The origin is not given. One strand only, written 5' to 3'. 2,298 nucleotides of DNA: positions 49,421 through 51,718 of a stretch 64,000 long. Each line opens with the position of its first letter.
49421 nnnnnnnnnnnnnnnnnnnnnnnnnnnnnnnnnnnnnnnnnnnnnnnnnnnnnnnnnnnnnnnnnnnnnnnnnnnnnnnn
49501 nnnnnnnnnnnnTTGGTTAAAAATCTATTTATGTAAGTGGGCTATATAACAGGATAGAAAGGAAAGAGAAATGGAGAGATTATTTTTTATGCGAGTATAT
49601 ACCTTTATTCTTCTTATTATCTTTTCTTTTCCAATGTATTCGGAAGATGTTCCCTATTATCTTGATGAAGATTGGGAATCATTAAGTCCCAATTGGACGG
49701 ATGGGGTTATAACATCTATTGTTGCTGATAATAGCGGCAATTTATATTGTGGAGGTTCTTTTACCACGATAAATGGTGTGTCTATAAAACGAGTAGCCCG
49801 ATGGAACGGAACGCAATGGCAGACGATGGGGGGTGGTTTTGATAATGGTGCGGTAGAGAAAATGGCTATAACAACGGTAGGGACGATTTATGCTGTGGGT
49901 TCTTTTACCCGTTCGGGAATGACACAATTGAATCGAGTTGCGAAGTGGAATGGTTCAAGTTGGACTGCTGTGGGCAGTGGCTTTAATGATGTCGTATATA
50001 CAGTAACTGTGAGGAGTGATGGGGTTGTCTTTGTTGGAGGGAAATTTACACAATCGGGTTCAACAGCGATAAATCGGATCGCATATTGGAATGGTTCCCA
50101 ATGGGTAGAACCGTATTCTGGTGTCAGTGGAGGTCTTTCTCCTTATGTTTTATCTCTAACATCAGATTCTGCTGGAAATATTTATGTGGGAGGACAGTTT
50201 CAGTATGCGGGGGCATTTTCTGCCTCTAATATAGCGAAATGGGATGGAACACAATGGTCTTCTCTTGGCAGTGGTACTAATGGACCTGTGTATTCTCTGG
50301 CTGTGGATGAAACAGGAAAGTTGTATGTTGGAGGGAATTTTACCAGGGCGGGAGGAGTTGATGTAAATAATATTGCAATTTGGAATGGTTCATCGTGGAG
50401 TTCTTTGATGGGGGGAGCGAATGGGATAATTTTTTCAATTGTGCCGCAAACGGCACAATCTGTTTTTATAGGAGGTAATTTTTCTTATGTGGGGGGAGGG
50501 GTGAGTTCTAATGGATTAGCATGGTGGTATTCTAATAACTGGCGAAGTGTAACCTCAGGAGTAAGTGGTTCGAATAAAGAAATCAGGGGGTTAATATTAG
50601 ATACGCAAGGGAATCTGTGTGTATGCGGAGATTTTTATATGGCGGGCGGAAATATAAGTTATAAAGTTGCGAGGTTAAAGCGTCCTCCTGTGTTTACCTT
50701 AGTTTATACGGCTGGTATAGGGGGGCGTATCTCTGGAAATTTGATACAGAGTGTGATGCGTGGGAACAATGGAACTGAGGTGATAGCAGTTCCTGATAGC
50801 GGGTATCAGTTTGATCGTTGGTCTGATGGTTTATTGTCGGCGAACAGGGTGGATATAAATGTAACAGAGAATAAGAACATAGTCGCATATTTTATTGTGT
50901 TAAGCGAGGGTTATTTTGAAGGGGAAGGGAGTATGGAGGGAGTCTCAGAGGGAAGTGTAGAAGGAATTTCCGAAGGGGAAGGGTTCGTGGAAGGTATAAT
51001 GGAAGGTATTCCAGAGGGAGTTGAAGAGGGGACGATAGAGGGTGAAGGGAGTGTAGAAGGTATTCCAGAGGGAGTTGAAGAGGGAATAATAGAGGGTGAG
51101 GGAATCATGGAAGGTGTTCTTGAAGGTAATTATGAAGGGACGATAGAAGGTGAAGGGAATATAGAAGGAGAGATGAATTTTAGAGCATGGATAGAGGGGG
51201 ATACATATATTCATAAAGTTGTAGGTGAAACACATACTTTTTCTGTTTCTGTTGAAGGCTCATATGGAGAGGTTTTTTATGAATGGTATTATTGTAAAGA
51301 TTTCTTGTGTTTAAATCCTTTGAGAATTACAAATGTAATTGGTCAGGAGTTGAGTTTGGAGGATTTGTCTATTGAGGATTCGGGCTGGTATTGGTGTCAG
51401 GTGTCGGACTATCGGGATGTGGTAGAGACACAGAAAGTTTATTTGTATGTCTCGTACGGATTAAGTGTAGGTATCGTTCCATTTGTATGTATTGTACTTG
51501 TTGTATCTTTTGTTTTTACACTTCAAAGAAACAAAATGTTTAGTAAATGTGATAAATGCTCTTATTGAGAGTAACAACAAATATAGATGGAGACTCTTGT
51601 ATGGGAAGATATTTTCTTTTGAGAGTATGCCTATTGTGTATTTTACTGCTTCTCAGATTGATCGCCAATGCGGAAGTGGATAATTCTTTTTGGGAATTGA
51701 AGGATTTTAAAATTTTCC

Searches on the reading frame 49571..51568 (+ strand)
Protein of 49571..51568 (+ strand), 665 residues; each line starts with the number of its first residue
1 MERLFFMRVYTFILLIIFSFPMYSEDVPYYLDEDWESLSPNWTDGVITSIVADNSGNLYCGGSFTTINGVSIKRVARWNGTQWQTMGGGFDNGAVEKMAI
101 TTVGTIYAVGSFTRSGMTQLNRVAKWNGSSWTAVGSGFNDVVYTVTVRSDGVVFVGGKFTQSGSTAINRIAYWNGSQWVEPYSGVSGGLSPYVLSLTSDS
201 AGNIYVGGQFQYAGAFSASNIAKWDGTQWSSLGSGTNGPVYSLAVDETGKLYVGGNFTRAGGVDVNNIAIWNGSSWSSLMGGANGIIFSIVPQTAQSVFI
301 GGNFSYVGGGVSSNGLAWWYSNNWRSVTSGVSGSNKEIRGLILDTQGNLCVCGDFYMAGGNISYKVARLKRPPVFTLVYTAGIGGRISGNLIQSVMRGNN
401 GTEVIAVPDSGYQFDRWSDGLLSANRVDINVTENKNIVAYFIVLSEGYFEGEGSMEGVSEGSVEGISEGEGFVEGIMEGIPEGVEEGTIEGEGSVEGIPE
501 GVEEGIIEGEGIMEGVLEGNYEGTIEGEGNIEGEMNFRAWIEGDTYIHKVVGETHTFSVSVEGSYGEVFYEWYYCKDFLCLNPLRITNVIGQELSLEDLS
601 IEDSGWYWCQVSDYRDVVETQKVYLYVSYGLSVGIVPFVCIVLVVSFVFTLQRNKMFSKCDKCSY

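Call 6: search_protein_families(library=pfam, proteins=[window:49571-51568:+])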
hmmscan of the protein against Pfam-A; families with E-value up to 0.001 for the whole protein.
window:49571-51568:+ (665 aa): 6 families
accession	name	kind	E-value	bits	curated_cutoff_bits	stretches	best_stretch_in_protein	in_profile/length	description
PF12768.13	Rax2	-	1e-13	51.7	28.8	2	199-261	33-97/254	Rax2 C-terminal beta propeller domain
PF18998.6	Flg_new_2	-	2.7e-08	34.1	23.6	1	376-441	2-69/73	Divergent InlB B-repeat domain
PF17164.10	DUF5122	-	2.3e-07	31.4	27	0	249-269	4-24/36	Domain of unknown function (DUF5122) beta-propeller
PF07494.17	Reg_prop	-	3.7e-07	30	20.4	0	236-256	3-23/24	Two component regulator propeller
PF06739.17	SBBP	-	0.00011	22.5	20.5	0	47-63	15-31/38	Beta-propeller repeat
PF13927.12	Ig_3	-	0.00022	22.1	30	1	550-612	14-77/78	Immunoglobulin domain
